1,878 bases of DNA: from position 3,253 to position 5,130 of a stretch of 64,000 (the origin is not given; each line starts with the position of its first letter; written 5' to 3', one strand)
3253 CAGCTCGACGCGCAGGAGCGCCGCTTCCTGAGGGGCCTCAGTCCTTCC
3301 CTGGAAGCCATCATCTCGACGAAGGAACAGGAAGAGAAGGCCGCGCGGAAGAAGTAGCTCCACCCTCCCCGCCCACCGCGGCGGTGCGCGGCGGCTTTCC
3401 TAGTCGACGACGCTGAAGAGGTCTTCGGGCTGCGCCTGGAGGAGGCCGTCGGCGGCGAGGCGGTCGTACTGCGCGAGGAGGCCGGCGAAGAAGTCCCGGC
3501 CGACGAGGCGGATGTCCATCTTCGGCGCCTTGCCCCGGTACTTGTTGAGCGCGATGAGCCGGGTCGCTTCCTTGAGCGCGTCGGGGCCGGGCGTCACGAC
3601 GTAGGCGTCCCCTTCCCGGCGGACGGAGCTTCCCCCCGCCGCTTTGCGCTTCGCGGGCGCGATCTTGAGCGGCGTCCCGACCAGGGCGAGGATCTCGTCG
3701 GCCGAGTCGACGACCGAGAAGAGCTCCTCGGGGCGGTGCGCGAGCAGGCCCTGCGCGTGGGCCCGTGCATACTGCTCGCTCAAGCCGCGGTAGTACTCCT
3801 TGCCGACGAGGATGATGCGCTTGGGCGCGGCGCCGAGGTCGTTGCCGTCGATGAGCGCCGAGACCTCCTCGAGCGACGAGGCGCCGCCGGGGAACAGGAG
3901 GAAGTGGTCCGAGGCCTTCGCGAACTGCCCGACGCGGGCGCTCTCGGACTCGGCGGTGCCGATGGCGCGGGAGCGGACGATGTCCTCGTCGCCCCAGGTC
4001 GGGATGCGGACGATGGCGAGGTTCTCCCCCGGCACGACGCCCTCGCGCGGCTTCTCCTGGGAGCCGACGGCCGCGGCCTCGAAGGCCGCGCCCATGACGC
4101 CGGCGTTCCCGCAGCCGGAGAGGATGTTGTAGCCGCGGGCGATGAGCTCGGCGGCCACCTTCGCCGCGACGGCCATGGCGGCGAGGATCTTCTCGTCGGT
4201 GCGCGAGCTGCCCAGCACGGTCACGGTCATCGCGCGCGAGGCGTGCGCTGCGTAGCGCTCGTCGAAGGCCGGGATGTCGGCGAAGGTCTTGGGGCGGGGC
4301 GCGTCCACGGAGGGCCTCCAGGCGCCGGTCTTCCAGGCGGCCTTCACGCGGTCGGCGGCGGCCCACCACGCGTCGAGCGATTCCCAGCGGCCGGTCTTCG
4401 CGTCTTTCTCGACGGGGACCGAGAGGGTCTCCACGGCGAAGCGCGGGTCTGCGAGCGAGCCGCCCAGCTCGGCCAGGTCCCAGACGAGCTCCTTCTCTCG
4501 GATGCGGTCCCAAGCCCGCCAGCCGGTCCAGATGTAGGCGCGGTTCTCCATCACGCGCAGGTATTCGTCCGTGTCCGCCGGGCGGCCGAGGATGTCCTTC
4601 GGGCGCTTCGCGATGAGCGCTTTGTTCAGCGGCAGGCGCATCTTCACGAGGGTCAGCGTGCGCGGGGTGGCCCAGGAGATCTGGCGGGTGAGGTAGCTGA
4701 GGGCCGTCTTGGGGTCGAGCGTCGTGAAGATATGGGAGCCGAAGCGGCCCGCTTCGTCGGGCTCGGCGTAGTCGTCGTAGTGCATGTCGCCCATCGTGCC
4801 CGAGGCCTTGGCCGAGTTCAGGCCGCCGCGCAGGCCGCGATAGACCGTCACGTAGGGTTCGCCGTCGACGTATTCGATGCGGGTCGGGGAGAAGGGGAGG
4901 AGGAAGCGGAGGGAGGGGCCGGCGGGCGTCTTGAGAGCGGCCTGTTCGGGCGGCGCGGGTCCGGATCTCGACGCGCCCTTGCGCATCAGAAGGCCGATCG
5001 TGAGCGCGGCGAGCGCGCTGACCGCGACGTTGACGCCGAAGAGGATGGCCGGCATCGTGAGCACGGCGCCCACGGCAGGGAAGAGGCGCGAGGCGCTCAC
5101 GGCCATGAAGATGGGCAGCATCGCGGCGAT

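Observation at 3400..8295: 1631-aa fusion ORF joining an ATP-grasp ligase, an MFS transporter, an unknown domain and a LOG nucleotide-glycosidase domain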

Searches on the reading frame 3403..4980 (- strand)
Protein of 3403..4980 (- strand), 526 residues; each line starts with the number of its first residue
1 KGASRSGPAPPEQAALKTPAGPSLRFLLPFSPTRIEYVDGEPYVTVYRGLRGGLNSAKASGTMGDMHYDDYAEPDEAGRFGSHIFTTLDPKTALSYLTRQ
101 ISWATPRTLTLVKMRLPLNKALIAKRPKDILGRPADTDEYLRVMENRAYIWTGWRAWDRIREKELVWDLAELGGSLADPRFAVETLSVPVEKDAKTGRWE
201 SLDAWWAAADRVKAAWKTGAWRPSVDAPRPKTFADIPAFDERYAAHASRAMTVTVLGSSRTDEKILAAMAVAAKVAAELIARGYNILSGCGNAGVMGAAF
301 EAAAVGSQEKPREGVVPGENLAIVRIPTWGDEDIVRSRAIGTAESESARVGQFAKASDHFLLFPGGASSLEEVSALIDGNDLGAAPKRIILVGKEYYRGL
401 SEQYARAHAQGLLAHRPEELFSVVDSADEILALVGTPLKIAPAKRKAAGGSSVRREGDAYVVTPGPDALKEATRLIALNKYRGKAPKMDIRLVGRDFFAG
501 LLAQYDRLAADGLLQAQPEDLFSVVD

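Call 18: find_homologous_proteins(query=window:3403-4980:-)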
Query window:3403-4980:- (526 aa): 4 proteins with E <= 0.001 among 8000 candidates.
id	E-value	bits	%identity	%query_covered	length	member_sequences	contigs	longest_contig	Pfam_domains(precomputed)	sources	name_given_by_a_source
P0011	1.0e-98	349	60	57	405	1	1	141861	PF03641.20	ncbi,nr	ncbi:MAG: LOG family protein [Elusimicrobia bacterium]|nr:LOG family protein [Elusimicrobiota bacter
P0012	2.8e-94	335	58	56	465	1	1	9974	PF03641.20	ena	-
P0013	8.4e-94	333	53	68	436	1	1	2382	PF03641.20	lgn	-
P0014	2.9e-93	331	57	57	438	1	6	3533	PF03641.20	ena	-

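Call 37: find_encoding_contigs(protein=P0011, flank=8000, max_places=2)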
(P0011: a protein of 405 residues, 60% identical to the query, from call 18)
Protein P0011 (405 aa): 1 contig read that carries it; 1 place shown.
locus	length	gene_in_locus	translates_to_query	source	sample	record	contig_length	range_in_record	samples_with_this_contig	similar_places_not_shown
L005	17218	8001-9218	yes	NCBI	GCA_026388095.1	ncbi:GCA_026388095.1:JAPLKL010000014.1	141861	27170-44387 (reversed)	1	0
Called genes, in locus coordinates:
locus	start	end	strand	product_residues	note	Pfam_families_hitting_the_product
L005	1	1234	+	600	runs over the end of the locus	PF00989:PAS (weak), PF00512:HisKA, PF02518:HATPase_c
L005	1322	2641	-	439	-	PF00202:Aminotran_3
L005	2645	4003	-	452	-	PF00202:Aminotran_3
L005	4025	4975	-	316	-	PF00698:Acyl_transf_1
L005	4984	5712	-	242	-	PF00106:adh_short, PF08659:KR (weak), PF13561:adh_short_C2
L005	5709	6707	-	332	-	PF08545:ACP_syn_III (weak), PF08541:ACP_syn_III_C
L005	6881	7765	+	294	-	-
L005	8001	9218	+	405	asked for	PF03641:Lysine_decarbox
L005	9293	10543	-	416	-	PF00082:Peptidase_S8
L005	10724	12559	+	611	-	-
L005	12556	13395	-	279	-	PF05448:AXE1 (faint), PF20434:BD-FAE (faint), PF02129:Peptidase_S15, PF12146:Hydrolase_4, PF00561:Abhydrolase_1, PF12697:Abhydrolase_6, PF00326:Peptidase_S9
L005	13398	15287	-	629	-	PF25225:DUF7843, PF13387:Lnb_N, PF25222:DUF7840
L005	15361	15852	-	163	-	PF11220:DUF3015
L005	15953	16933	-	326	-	PF04055:Radical_SAM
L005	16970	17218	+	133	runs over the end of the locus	PF01467:CTP_transf_like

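Call 73: search_protein_families(library=padloc, proteins=[window:3403-4980:-], max_evalue=0.1)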
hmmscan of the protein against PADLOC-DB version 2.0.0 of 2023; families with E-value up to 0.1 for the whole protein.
window:3403-4980:- (526 aa): 0 families

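Call 82: find_related_loci(query=window:3403-4980:-, collection=genome_contigs, flank=8000)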
Query window:3403-4980:- (526 aa) in genome_contigs; peptide patterns used: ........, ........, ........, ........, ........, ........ (x = any residue, [..] = any of these).
35 stretches matched a pattern, but none encodes a relative of the query by tblastn (E <= 1e-3).

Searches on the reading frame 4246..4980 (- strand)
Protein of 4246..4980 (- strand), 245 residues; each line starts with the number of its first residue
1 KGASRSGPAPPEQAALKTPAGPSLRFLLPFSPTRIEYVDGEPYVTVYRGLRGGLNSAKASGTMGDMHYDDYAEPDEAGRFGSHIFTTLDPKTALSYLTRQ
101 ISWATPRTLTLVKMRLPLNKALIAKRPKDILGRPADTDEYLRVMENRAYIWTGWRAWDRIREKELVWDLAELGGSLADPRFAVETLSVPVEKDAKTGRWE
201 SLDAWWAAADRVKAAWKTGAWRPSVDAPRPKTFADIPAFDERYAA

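Call 17: search_protein_families(library=pfam, proteins=[window:4246-4980:-], max_evalue=10)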
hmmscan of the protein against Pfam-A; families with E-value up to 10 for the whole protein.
window:4246-4980:- (245 aa): 1 family
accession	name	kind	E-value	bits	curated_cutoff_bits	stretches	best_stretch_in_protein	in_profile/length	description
PF10911.13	T7-like_Y65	-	0.078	13.1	25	1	118-151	5-36/77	Bacteriophage T7-like gene 6.5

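Call 22: search_solved_structures(query=window:4261-4980:-, max_evalue=10, show_alignments=2)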
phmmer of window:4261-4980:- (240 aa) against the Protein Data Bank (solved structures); distinct sequences matched with E-value up to 10: 0.

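Call 26: search_protein_representatives(protein=window:4261-4980:-)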
Query: 240 residues. Proteins with E-value up to 0.001 (for the whole library): 8; up to 1e-10: 7; up to 1e-30: 5. The best 8 are listed.
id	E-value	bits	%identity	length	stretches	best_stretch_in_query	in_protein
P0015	9.6e-56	205.4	48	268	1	25-221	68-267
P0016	3.3e-45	170.9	47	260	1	20-221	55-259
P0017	2.8e-40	154.8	46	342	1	21-222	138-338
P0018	3.2e-37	144.8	49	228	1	23-223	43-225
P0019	9.2e-36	140.0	43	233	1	16-228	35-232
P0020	7.4e-22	94.4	43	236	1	21-183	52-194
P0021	1.2e-14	70.8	42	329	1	32-183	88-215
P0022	9.6e-09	51.4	38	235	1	32-180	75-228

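Call 29: predict_structure(protein=window:4261-4980:-)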
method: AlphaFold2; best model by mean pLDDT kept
length: 240 residues; sequences in the alignment: 1
mean_pLDDT: 41.1   pTM: 0.41
mean pLDDT of the five models: 41.1, 41.0, 35.1, 33.7, 33.5
residues with pLDDT >= 90: 0; 70-90: 2; 50-70: 68; < 50: 170
segments of 3 or more residues with pLDDT < 50: 1-3, 5-33, 48-108, 125-135, 146-178, 201-203, 219-240
pLDDT, mean of each block of 10 residues (from residue 1): 42 32 30 57 55 32 26 32 31 34 41 55 45 50 46 33 33 46 53 53 51 51 30 26
secondary structure, 60 per line:
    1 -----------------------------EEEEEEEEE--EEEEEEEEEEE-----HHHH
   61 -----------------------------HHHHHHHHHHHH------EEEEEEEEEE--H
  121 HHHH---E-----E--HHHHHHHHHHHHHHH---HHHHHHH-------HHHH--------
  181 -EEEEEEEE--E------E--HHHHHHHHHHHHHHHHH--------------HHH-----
elements in order: E30-38 E41-51 H57-60 H90-101 E108-117 H120-124 H137-151 H155-161 H169-172 E182-189 H202-218

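Call 33: search_solved_structures(query=A3, max_evalue=10, show_alignments=3)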
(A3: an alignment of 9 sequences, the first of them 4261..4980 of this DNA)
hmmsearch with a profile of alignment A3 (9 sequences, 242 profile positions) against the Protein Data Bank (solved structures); distinct sequences matched with E-value up to 10: 5.
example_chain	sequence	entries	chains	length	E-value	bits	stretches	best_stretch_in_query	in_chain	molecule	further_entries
1og3_A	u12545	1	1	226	0.11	14.7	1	70-112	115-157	T-CELL ECTO-ADP-RIBOSYLTRANSFERASE 2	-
1gxy_A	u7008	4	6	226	0.11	14.7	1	70-112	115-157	T-CELL ECTO-ADP-RIBOSYLTRANSFERASE 2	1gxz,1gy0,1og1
1og4_A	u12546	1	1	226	0.11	14.7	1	70-112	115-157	T-CELL ECTO-ADP-RIBOSYLTRANSFERASE 2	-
9r16_A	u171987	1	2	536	0.65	12.2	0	31-75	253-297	Tyrosine-protein phosphatase non-receptor type 11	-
6crf_A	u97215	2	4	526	0.81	11.9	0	31-75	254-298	Tyrosine-protein phosphatase non-receptor type 11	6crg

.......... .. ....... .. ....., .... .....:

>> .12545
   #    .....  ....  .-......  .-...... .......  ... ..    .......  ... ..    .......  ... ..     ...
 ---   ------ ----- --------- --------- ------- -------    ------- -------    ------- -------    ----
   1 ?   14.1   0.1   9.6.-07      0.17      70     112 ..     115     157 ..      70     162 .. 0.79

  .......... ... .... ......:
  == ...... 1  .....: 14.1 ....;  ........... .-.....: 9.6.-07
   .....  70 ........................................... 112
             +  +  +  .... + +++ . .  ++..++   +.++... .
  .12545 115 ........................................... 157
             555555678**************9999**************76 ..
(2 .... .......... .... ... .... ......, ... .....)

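Call 36: search_protein_families(library=pfam, alignment_id=A3, max_evalue=10)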
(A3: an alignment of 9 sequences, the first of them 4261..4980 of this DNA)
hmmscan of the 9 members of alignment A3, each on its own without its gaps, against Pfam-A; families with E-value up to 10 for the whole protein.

A. member 1, window:4261-4980:- (240 aa): 1 family
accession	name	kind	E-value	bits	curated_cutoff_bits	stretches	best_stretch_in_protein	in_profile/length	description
PF10911.13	T7-like_Y65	-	0.075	13.2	25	1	118-151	5-36/77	Bacteriophage T7-like gene 6.5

B. families by the number of members that match (of 9 scanned): 3 families
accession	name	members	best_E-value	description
PF10911.13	T7-like_Y65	1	0.075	Bacteriophage T7-like gene 6.5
PF01129.24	ART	1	0.25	NAD:arginine ADP-ribosyltransferase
PF16014.10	SAP130_C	1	0.75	Histone deacetylase complex subunit SAP130 C-terminus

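Call 38: list_cluster_members(proteins=[P0015, P0016, P0017, P0018, P0019, P0020, P0021, P0022])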
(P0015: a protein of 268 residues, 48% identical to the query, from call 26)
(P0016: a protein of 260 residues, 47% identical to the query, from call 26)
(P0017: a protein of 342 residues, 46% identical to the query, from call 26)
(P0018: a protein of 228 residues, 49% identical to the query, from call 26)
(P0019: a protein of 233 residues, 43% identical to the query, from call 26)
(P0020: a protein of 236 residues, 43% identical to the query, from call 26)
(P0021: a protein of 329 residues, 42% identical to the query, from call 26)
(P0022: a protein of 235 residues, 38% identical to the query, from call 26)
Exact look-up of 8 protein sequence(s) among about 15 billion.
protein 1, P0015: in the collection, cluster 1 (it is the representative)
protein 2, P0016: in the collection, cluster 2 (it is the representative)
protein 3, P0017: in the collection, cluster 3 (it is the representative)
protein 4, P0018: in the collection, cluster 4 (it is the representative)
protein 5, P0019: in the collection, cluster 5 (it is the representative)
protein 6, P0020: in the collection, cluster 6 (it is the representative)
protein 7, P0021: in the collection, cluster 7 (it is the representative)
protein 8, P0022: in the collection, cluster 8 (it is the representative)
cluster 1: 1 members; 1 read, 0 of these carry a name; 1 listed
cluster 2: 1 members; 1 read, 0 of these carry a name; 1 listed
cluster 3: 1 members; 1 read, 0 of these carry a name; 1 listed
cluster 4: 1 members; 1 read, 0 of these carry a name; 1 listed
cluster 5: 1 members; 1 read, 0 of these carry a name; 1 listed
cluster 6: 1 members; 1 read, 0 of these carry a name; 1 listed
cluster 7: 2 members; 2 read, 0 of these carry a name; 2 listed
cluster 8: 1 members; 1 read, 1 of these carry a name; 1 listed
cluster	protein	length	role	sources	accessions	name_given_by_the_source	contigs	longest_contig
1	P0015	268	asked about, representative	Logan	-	-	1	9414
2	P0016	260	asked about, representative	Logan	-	-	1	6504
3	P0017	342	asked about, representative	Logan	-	-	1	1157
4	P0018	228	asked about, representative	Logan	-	-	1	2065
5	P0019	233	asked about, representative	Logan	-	-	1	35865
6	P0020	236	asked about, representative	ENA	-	-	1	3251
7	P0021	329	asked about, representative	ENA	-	-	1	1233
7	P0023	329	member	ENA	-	-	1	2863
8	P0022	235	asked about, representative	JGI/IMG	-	hypothetical protein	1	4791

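Call 40: predict_structure(alignment_id=A3)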
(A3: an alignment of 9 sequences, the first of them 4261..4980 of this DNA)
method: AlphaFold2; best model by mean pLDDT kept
length: 240 residues; sequences in the alignment: 9
mean_pLDDT: 81.7   pTM: 0.78
mean pLDDT of the five models: 81.7, 80.1, 79.2, 79.1, 78.2
residues with pLDDT >= 90: 123; 70-90: 55; 50-70: 29; < 50: 33
segments of 3 or more residues with pLDDT < 50: 1-15, 17-19, 65-76, 229-231
pLDDT, mean of each block of 10 residues (from residue 1): 44 48 78 90 95 88 50 51 94 90 81 97 92 89 93 90 96 94 96 85 92 97 70 60
secondary structure, 60 per line:
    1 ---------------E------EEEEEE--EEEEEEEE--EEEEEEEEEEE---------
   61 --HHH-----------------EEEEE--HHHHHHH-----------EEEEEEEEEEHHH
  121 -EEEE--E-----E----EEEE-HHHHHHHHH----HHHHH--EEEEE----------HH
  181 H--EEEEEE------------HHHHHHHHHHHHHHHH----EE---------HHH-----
elements in order: E23-28 E31-38 E41-51 E83-87 H90-96 E108-117 E122-125 E139-142 H144-152 H157-161 E164-168 E184-189 H202-217

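Call 43: fold_search(model_id=the predicted structure, library=pdb)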
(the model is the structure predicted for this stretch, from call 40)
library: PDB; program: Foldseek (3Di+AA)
matches with E <= 10: 305; with E <= 0.001: 0
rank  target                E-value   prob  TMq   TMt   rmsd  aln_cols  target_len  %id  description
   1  1s5b_A                1.7e-02  0.72  0.24  0.28  10.1       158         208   11  Cholera holotoxin with an A-subunit Y30S mutation Form 3 (released 2004-04-06)
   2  2a5g_B                2.1e-02  0.85  0.29  0.36   8.1       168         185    8  Cholera toxin A1 subunit bound to ARF6(Q67L) (released 2005-08-16)
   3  1lta_A                2.5e-02  0.77  0.29  0.35   9.7       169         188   13  2.2 ANGSTROMS CRYSTAL STRUCTURE OF E. COLI HEAT-LABILE ENTEROTOXIN (LT) WITH BOUND GALACTOSE (released 1994-01-31)
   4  8qre_B                2.8e-02  0.72  0.28  0.29   9.5       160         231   12  Cholera holotoxin (wildtype) (released 2024-05-15)
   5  8oxs_B                2.8e-02  0.60  0.26  0.26   9.8       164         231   10  Cholera holotoxin variant (chimera with E. coli heat-labile enterotoxin, 4 C-terminal substitutions) (released 2024-08-14)
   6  1s5d_A                3.4e-02  0.63  0.25  0.27   9.7       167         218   13  Cholera holotoxin with an A-subunit Y30S mutation, Crystal form 2 (released 2004-04-06)
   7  1s5c_A                3.8e-02  0.54  0.24  0.26  10.7       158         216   10  Cholera holotoxin with an A-subunit Y30S mutation, Crystal form 1 (released 2004-04-06)
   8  1s5e_B                3.8e-02  0.51  0.24  0.26  10.4       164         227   10  Cholera holotoxin, Crystal form 1 (released 2004-04-06)
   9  8oxs_A                4.9e-02  0.51  0.25  0.26   9.1       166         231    9  Cholera holotoxin variant (chimera with E. coli heat-labile enterotoxin, 4 C-terminal substitutions) (released 2024-08-14)
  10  1s5e_A                4.9e-02  0.44  0.24  0.25   9.1       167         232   10  Cholera holotoxin, Crystal form 1 (released 2004-04-06)
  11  8qre_A                5.2e-02  0.60  0.28  0.28   9.2       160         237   11  Cholera holotoxin (wildtype) (released 2024-05-15)
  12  1ltb_A                5.2e-02  0.47  0.25  0.31  10.5       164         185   13  2.6 ANGSTROMS CRYSTAL STRUCTURE OF PARTIALLY-ACTIVATED E. COLI HEAT-LABILE ENTEROTOXIN (LT) (released 1994-01-31)
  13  1s5f_A                5.2e-02  0.47  0.25  0.27   9.9       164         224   12  Cholera holotoxin, Crystal form 2 (released 2004-04-06)
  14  2a5d_B                8.4e-02  0.44  0.28  0.34  10.6       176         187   12  Structural basis for the activation of cholera toxin by human ARF6-GTP (released 2005-08-16)
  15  9emm_B                3.3e-01  0.01  0.10  0.06  19.0       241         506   11  Glucose-6-phosphate dehydrogenase (G6PDH) in complex with protein OpcA from Synechocystis sp. PCC 6803 (released 2024-12-18)
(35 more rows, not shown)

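Call 67: find_encoding_contigs(protein=P0019, flank=7000, max_places=1)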
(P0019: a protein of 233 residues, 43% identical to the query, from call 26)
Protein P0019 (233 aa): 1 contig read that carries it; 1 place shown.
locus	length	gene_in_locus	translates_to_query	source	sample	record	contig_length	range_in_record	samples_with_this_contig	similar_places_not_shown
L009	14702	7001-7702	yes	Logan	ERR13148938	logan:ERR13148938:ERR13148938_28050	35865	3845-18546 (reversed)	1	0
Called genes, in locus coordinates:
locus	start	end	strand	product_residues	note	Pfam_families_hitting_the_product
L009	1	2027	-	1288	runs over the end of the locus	PF13428:TPR_14 (faint), PF14559:TPR_19 (faint), PF00515:TPR_1 (faint), PF07719:TPR_2 (faint), PF13174:TPR_6 (faint), PF13424:TPR_12 (faint), PF13371:TPR_9 (faint), PF13432:TPR_16 (faint)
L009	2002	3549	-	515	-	PF07719:TPR_2 (faint), PF13174:TPR_6 (faint), PF13432:TPR_16 (weak)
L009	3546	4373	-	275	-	-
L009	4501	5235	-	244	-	-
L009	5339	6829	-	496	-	PF17820:PDZ_6 (weak), PF03572:Peptidase_S41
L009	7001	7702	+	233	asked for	-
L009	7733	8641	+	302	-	PF08241:Methyltransf_11 (faint)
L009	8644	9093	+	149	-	-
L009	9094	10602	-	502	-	-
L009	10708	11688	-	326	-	PF01380:SIS, PF00571:CBS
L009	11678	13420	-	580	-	PF01656:CbiA (faint), PF06418:CTP_synth_N, PF00117:GATase, PF07722:Peptidase_C26 (weak)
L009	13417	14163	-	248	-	PF02348:CTP_transf_3, PF12804:NTP_transf_3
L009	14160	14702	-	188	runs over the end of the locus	PF00350:Dynamin_N (faint), PF01926:MMR_HSR1, PF02421:FeoB_N, PF03193:RsgA_GTPase (faint), PF10662:PduV-EutP (weak)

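Call 68: find_encoding_contigs(protein=P0015, flank=7000, max_places=1)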
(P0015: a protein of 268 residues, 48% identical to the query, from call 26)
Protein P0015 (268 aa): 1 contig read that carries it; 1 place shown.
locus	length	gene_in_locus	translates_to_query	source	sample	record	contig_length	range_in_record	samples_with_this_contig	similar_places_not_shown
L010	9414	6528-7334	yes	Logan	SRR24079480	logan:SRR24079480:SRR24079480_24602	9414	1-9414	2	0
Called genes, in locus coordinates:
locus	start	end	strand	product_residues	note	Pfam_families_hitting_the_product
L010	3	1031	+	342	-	?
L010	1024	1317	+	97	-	PF00111:Fer2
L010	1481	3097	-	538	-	PF18158:AidB_N, PF02770:Acyl-CoA_dh_M, PF00441:Acyl-CoA_dh_1, PF22924:ACOX_C_alpha1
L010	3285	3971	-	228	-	-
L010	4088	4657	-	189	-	-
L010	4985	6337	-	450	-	-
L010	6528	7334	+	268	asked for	-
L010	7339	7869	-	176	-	PF20221:DUF6580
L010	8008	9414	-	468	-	?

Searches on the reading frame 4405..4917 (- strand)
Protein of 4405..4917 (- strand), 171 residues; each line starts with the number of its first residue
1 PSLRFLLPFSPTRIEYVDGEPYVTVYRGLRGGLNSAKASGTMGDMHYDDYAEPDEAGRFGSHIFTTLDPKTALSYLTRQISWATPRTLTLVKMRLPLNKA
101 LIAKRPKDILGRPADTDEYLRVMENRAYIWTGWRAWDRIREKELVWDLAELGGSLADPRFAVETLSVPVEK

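Call 85: find_related_loci(query=A5, collection=genome_contigs, flank=8000)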
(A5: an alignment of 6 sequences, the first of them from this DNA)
Query A5 (171 aa) in genome_contigs; peptide patterns used: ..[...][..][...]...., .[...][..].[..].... (x = any residue, [..] = any of these).
29 stretches matched a pattern, but none encodes a relative of the query by tblastn (E <= 1e-3).

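Call 86: find_related_loci(query=A5, collection=metagenome_contigs, flank=8000)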
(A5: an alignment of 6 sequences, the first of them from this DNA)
Query A5 (171 aa) in metagenome_contigs; peptide patterns used: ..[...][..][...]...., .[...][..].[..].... (x = any residue, [..] = any of these).
51 stretches matched a pattern; 1 encode a relative of the query (tblastn E <= 1e-3); 1 distinct loci.
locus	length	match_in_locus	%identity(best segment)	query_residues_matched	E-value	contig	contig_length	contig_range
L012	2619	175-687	100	1-171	4e-122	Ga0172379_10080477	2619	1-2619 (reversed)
